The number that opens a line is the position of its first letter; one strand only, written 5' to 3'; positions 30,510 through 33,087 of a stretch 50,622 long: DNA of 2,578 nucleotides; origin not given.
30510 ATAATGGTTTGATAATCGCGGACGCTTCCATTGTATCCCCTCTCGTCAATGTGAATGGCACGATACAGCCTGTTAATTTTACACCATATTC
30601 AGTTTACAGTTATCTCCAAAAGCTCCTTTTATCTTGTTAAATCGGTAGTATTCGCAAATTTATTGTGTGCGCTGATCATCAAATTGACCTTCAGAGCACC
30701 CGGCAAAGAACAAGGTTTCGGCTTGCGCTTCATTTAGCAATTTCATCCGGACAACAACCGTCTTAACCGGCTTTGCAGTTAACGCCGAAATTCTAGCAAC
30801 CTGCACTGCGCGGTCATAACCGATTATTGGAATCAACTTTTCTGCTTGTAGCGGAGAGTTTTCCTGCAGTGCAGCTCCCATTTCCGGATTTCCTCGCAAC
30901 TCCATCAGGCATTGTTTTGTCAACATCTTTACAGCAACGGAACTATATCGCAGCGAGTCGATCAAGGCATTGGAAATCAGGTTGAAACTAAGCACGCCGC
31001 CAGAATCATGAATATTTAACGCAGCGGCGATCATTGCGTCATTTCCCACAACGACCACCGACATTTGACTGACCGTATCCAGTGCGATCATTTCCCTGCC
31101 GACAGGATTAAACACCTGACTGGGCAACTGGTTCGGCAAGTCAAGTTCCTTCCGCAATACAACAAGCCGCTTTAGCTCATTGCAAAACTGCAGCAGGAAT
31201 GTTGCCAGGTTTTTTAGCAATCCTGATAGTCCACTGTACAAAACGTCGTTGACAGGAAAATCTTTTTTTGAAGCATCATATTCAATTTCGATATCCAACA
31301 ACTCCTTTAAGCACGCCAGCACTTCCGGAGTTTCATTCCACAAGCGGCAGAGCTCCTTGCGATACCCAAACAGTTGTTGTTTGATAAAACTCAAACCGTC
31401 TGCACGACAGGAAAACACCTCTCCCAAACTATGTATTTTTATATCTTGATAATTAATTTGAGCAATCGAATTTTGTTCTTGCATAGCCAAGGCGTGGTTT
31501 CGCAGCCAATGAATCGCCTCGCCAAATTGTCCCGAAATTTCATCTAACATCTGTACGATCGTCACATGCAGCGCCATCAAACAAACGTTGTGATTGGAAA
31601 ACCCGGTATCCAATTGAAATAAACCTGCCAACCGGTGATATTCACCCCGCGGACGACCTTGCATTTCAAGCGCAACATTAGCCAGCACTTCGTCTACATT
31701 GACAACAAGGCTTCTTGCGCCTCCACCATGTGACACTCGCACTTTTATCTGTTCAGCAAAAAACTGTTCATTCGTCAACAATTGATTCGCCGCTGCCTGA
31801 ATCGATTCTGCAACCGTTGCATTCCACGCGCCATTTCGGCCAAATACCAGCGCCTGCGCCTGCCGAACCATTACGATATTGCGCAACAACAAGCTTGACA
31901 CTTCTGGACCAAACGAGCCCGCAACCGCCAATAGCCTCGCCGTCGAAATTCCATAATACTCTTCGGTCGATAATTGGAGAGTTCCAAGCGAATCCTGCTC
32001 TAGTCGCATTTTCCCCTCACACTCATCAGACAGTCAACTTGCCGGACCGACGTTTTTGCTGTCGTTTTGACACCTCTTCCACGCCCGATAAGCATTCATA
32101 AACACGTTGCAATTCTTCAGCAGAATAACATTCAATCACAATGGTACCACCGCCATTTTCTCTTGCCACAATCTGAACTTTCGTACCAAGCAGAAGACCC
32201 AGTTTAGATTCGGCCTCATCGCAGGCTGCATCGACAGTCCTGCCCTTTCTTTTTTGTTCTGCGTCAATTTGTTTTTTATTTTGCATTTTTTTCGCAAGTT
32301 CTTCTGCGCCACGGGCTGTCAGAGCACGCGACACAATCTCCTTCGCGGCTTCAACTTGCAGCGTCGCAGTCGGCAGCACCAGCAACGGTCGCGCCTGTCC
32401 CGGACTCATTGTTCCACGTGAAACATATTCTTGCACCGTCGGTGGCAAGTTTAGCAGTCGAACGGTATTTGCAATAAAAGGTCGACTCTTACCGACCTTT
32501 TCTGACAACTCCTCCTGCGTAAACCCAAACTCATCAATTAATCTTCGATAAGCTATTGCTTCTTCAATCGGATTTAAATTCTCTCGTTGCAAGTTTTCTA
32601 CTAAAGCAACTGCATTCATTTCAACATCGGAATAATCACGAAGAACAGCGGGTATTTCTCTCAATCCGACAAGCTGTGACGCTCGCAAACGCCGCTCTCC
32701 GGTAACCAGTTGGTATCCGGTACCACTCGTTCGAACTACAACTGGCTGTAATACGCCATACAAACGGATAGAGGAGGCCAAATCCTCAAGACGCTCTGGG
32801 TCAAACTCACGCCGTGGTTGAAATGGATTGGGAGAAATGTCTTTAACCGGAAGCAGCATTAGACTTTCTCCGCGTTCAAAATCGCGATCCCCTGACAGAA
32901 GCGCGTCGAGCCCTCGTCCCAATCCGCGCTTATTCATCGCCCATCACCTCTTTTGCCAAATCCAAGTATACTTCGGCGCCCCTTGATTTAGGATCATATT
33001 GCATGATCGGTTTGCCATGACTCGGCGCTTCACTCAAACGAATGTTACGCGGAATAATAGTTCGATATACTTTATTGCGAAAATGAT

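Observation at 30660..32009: Catalytically degenerate aspartase/fumarase-family protein between parB and the DUF4446-M23-bactofilin genes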

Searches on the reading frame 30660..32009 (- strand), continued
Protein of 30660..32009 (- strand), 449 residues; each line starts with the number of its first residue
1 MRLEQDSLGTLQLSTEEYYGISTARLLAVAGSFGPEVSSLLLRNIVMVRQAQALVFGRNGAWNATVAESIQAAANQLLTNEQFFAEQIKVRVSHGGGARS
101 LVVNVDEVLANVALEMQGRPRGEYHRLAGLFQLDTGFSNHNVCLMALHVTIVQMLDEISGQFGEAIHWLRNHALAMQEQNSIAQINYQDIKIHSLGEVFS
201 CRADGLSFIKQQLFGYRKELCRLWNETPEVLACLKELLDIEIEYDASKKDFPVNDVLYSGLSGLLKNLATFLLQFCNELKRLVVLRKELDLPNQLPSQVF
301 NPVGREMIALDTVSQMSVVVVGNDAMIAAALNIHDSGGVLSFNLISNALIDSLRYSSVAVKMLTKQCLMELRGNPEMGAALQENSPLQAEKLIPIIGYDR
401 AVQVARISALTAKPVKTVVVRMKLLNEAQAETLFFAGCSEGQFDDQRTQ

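Call 25: predict_structure(alignment_id=A2)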
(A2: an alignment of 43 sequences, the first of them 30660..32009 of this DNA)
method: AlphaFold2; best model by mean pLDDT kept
length: 449 residues; sequences in the alignment: 43
mean_pLDDT: 89.0   pTM: 0.85
mean pLDDT of the five models: 89.0, 88.4, 88.2, 87.4, 86.4
residues with pLDDT >= 90: 322; 70-90: 93; 50-70: 21; < 50: 13
segments of 3 or more residues with pLDDT < 50: 437-449
pLDDT, mean of each block of 10 residues (from residue 1): 90 94 93 90 97 94 94 97 95 91 97 96 91 84 93 95 97 94 86 93 97 94 85 92 77 76 97 95 90 62 73 97 95 82 94 97 94 90 90 93 93 92 91 64 33
secondary structure, 60 per line:
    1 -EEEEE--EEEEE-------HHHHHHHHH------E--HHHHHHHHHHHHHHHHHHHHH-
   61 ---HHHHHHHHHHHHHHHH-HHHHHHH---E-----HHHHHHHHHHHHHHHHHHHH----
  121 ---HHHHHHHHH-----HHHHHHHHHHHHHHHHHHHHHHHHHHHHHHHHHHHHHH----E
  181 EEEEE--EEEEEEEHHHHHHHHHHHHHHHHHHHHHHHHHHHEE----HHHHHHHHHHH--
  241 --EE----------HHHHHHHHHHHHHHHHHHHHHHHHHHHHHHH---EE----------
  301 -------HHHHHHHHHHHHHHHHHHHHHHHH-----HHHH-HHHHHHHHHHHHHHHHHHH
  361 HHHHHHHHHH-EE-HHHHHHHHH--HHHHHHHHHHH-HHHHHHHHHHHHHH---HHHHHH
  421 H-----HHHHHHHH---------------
elements in order: E2-6 E9-13 H21-29 H39-59 H64-79 H81-87 H97-116 H124-132 H138-175 E180-185 E188-194 H195-221 H228-238 H255-285 H308-331 H337-340 H342-370 H375-383 H386-396 H398-411 H415-421 H427-434
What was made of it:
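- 30660..32009 (-): CDS of the aspartase-like pseudoenzyme ('LYL', 449 aa). AF2 model pLDDT 89 (call 25).
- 31077..31124 (-): Residues 296-311, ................. This is the former SS loop (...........), of the same length and without the catalytic Ser or Lys. Conserved instead: F300, N/S301, P302, E/D306 and D311. This is the lowest-confidence part of the AF2 model outside the tail (pLDDT 62-73 for residues 291-310; call 25).
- On Aspartase/fumarase superfamily (fold level): AF2 pLDDT 89 (call 25). The helical bundle is predicted intact (call 25).
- Checked: The AF2 model is confident (pLDDT 89, pTM 0.85; call 25).
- The AF2 model is confident (call 25).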

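Call 28: fold_search(model_id=the predicted structure, library=pdb)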
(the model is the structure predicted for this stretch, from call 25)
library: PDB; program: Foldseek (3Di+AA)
matches with E <= 10: 457; with E <= 0.001: 300
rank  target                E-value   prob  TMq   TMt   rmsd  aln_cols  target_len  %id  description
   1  3ocf_A                1.1e-21  1.00  0.85  0.86   3.0       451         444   23  Crystal structure of fumarate lyase:delta crystallin from Brucella melitensis in native form (released 2010-08-18)
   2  3oce_C                2.3e-21  1.00  0.83  0.81   3.5       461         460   23  Crystal structure of fumarate lyase:delta crystallin from Brucella melitensis bound to cobalt (released 2010-08-18)
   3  3ocf_C                2.7e-21  1.00  0.85  0.86   3.2       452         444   22  Crystal structure of fumarate lyase:delta crystallin from Brucella melitensis in native form (released 2010-08-18)
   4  9a75_B                3.3e-21  1.00  0.87  0.82   3.1       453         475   21  Integrative model of EFTS-ASPA by crosslinking MS and deep learning (released 2024-09-18)
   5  3oce_A                7.7e-21  1.00  0.84  0.82   3.3       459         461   23  Crystal structure of fumarate lyase:delta crystallin from Brucella melitensis bound to cobalt (released 2010-08-18)
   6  8rj1_A                8.0e-21  1.00  0.85  0.83   3.2       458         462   22  Crystal structure of mutant aspartase from Caenibacillus caldisaponilyticus in the closed loop conformation (released 2025-01-15)
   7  8rj1_B                1.0e-20  1.00  0.87  0.85   3.1       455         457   22  Crystal structure of mutant aspartase from Caenibacillus caldisaponilyticus in the closed loop conformation (released 2025-01-15)
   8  3ocf_B                1.1e-20  1.00  0.83  0.87   2.8       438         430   23  Crystal structure of fumarate lyase:delta crystallin from Brucella melitensis in native form (released 2010-08-18)
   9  6wng_A                2.9e-20  1.00  0.81  0.78   3.9       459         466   20  Crystal structure of an aspartate ammonia-lyase from Elizabethkingia anophelis NUHP1 (released 2020-04-29)
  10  8rj0_B                3.0e-20  1.00  0.86  0.84   3.0       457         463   21  Crystal structure of mutant aspartase from Bacillus sp. YM55-1 in the closed loop conformation (released 2025-01-15)
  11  8rj0_A                4.9e-20  1.00  0.82  0.80   3.9       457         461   21  Crystal structure of mutant aspartase from Bacillus sp. YM55-1 in the closed loop conformation (released 2025-01-15)
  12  3r6q_F                6.1e-20  1.00  0.85  0.83   3.1       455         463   21  A triclinic-lattice structure of aspartase from Bacillus sp. YM55-1 (released 2011-07-13)
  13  3r6v_F                6.9e-20  1.00  0.85  0.83   3.0       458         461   21  Crystal structure of aspartase from Bacillus sp. YM55-1 with bound L-aspartate (released 2011-07-13)
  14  3r6v_D                1.4e-19  1.00  0.85  0.83   3.2       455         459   21  Crystal structure of aspartase from Bacillus sp. YM55-1 with bound L-aspartate (released 2011-07-13)
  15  6v8f_A                1.9e-19  1.00  0.85  0.83   3.2       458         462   19  Crystal structure of recombinat mutant Q185R of human fumarase (released 2020-12-16)
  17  1jsw_B                2.2e-19  1.00  0.81  0.79   3.9       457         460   23  NATIVE L-ASPARTATE AMMONIA LYASE (released 1997-06-16)
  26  1jsw_A                9.1e-19  1.00  0.78  0.77   4.1       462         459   23  NATIVE L-ASPARTATE AMMONIA LYASE (released 1997-06-16)
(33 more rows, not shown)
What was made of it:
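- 30660..32009 (-): Foldseek TM 0.85 to AspA/FumC (call 28).
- On Aspartase/fumarase superfamily (fold level): Foldseek TM 0.81-0.87 to AspA, FumC and human FH over about 455 aligned columns (call 28).
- Closest known: Aspartate ammonia-lyase. Same: Same three-domain fold over the full length (TM 0.85; call 28).
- Checked: It superposes over its full length on AspA/FumC (TM 0.85, 20-23% identity; call 28).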

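Call 50: find_related_loci(query=A2, collection=metagenome_contigs, flank=4000)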
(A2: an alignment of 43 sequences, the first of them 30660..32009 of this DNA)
Query A2 (449 aa) in metagenome_contigs; peptide patterns used: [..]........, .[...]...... (x = any residue, [..] = any of these).
583 stretches matched a pattern; 18 encode a relative of the query (tblastn E <= 1e-3); 18 distinct loci.
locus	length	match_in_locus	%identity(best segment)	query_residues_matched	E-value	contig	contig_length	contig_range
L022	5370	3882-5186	56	1-435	9e-160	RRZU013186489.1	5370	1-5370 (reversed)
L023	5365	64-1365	53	1-434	1e-147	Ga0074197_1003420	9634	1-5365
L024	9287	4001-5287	42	1-429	2e-104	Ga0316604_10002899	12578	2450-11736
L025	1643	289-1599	41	1-437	2e-107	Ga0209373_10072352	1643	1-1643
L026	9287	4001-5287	42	1-429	1e-97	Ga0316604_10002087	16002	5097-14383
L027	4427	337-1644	40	1-436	3e-89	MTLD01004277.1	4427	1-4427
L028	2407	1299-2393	38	1-365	8e-75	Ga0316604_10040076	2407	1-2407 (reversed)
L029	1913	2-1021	38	95-434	1e-72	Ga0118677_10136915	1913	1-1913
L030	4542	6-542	58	257-435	7e-61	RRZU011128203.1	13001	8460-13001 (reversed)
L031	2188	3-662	43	211-430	2e-49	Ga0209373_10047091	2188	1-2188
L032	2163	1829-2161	51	1-111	8e-30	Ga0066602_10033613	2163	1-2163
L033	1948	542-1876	28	1-431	9e-30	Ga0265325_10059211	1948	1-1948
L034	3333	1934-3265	27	2-431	3e-27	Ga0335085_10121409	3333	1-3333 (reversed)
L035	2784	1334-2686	24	1-434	9e-24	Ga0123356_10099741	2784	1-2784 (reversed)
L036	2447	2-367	41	316-437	1e-22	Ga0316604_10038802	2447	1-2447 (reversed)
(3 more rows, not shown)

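Call 52: search_protein_representatives(alignment_id=A2)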
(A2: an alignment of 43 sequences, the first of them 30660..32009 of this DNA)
Query: 43 sequences, 446 profile positions. Proteins with E-value up to 0.001 (for the whole library): 4718; up to 1e-10: 1603; up to 1e-30: 233. The best 150 are listed.
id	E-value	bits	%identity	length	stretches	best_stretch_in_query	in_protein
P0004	1.3e-200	683.4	-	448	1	1-443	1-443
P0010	3.0e-200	682.2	-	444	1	1-443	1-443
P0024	1.8e-187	640.1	-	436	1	1-434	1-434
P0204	4.6e-180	615.7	-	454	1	1-442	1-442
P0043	9.1e-171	585.0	-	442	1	1-441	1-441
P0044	2.3e-152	524.4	-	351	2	268-444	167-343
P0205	3.9e-143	494.0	-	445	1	1-443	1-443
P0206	1.0e-113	397.0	-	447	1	24-441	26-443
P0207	5.7e-86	305.6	-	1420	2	2-439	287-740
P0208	2.3e-69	250.9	-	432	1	13-441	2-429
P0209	3.6e-64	233.7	-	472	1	1-438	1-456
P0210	1.3e-59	218.7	-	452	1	1-408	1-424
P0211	1.5e-59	218.5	-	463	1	2-433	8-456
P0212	4.1e-59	217.1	-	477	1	2-436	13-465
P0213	8.3e-59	216.0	-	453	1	1-404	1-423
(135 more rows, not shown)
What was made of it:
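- The family is narrow (call 52).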

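Call 54: find_encoding_contigs(protein=P0208, flank=6000, max_places=2)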
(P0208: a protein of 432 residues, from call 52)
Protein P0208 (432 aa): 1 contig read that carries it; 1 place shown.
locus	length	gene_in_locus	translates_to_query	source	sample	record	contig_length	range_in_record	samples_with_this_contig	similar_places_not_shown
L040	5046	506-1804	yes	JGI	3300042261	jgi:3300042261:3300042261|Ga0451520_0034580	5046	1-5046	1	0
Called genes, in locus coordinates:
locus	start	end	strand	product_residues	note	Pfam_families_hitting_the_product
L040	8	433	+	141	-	PF17762:HTH_ParB, PF23552:ParB_C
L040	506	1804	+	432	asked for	PF10415:FumaraseC_C (faint)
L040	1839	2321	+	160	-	PF14584:DUF4446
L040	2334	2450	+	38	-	-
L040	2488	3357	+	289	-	PF01551:Peptidase_M23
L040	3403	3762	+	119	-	PF04519:Bactofilin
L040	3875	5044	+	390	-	?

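Call 55: find_encoding_contigs(protein=P0206, flank=6000, max_places=2)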
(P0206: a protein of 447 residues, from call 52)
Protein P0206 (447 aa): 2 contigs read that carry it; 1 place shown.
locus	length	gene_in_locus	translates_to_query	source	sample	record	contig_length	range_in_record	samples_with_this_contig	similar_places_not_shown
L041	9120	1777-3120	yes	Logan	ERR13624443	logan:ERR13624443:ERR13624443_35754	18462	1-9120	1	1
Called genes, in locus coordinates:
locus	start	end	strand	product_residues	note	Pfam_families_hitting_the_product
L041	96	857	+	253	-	PF00142:Fer4_NifH, PF01656:CbiA, PF02374:ArsA_ATPase (faint), PF06564:CBP_BcsQ, PF09140:MipZ, PF10609:ParA, PF13614:AAA_31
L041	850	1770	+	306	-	PF02195:ParB_N, PF17762:HTH_ParB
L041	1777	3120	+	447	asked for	PF10415:FumaraseC_C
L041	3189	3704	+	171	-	PF14584:DUF4446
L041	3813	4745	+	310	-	PF01551:Peptidase_M23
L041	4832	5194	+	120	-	PF04519:Bactofilin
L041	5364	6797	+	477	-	PF03841:SelA, PF01041:DegT_DnrJ_EryC1 (weak)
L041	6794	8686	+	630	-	PF00009:GTP_EFTU, PF03144:GTP_EFTU_D2, PF25461:Beta-barrel_SelB, PF09106:WHD_2nd_SelB, PF09107:WHD_3rd_SelB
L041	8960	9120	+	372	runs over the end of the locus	-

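Call 63: list_cluster_members(proteins=[P0003, P0016, P0020, P0006, P0010, P0030, P0033, P0001])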
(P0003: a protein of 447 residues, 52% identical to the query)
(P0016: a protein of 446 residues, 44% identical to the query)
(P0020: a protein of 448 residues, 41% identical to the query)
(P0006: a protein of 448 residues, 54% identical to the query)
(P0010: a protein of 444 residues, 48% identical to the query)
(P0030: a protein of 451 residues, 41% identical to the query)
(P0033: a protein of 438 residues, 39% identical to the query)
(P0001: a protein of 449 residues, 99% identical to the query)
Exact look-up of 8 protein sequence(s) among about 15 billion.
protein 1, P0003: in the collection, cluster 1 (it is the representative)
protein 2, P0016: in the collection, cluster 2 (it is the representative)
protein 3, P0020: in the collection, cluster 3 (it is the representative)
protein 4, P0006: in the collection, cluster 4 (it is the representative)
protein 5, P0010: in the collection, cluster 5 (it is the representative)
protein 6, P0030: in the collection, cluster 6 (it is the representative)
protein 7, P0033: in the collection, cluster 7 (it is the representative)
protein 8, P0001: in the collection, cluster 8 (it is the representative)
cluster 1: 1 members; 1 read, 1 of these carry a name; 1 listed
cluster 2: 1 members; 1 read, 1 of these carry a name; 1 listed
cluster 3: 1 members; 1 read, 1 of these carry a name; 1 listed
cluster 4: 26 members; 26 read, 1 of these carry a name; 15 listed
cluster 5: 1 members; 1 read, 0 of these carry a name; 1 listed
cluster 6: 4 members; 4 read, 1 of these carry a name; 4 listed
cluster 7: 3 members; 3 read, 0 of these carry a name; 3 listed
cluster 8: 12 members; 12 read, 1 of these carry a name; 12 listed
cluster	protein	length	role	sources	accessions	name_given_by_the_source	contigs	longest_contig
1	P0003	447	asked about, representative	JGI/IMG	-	aspartate ammonia-lyase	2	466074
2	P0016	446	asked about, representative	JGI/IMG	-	aspartate ammonia-lyase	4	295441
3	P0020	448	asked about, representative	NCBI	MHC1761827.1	MAG: hypothetical protein AB9917_20395 [Negativicutes bacterium]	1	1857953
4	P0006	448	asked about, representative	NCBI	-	-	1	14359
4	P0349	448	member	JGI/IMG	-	aspartate ammonia-lyase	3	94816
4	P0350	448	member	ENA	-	-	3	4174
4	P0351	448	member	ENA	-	-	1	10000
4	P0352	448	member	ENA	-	-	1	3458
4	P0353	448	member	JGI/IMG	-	-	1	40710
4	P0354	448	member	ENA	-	-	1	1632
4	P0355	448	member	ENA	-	-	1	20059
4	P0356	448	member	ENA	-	-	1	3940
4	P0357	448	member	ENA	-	-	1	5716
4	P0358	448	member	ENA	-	-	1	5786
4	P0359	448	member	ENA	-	-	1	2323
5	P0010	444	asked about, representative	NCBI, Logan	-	-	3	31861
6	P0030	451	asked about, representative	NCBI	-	-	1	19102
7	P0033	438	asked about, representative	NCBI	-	-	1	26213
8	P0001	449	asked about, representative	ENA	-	-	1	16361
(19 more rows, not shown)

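Call 64: find_encoding_contigs(protein=P0001, flank=8000, max_places=3)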
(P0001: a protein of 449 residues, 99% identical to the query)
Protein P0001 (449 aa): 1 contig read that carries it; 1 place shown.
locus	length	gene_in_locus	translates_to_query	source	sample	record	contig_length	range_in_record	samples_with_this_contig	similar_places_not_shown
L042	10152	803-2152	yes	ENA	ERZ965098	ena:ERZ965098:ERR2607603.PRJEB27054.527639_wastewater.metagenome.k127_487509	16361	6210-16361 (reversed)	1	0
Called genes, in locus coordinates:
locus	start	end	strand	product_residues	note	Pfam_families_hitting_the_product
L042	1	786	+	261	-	?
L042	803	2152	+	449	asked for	PF10415:FumaraseC_C (weak)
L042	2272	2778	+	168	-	PF14584:DUF4446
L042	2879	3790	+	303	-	PF01551:Peptidase_M23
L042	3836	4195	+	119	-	PF04519:Bactofilin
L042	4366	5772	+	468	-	PF03841:SelA, PF01041:DegT_DnrJ_EryC1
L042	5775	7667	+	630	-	PF00009:GTP_EFTU, PF09106:WHD_2nd_SelB (weak), PF09107:WHD_3rd_SelB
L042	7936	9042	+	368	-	-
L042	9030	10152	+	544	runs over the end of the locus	PF12837:Fer4_6 (faint), PF12838:Fer4_7 (faint), PF13183:Fer4_8, PF13187:Fer4_9 (weak), PF13484:Fer4_16, PF13534:Fer4_17 (weak), PF00037:Fer4 (weak), PF01645:Glu_synthase, +1 more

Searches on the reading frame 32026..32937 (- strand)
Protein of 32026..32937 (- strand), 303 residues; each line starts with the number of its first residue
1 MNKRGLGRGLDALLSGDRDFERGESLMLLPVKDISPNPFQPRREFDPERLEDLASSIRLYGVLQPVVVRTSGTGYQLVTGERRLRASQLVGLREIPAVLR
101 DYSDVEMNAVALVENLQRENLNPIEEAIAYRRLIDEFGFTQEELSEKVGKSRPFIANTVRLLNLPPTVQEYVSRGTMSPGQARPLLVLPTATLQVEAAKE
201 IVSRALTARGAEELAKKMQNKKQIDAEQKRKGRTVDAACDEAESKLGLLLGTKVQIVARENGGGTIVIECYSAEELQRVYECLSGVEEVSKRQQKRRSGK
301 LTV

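Call 3: search_protein_families(library=pfam, proteins=[window:32026-32937:-], max_evalue=0.1)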
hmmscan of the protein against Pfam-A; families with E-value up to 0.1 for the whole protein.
window:32026-32937:- (303 aa): 9 families
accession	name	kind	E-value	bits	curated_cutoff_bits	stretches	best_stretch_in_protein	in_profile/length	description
PF17762.8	HTH_ParB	-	7.1e-35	119.7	22.6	1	119-219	1-101/102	ParB HTH domain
PF02195.25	ParB_N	-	2.4e-32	111.3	26.3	1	25-117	2-95/95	ParB N-terminal domain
PF23552.2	ParB_C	-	8.8e-06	25.5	23.8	1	240-282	6-48/50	ParB dimerisation domain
PF01381.28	HTH_3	-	0.0019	18.6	23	1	132-156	3-27/55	Helix-turn-helix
PF20432.4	Xre-like-HTH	-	0.012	16.3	25.8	0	128-152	13-37/63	Antitoxin Xre-like helix-turn-helix domain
PF23433.1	DUF7119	-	0.014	15.7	30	1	151-227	60-135/141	Family of unknown function (DUF7119)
PF12844.13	HTH_19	-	0.037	14.4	30.2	1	131-157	5-31/64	Helix-turn-helix domain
PF18578.6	Raf1_N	-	0.065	14.2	26.8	0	194-228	20-54/106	Rubisco accumulation factor 1 alpha helical domain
PF19291.4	TREH_N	-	0.081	12.6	23.1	0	39-100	122-185/211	Trehalase-like, N-terminal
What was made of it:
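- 32026..32937 (-): parB (spo0J-type; ParB_N, HTH_ParB, ParB_C). Call 3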
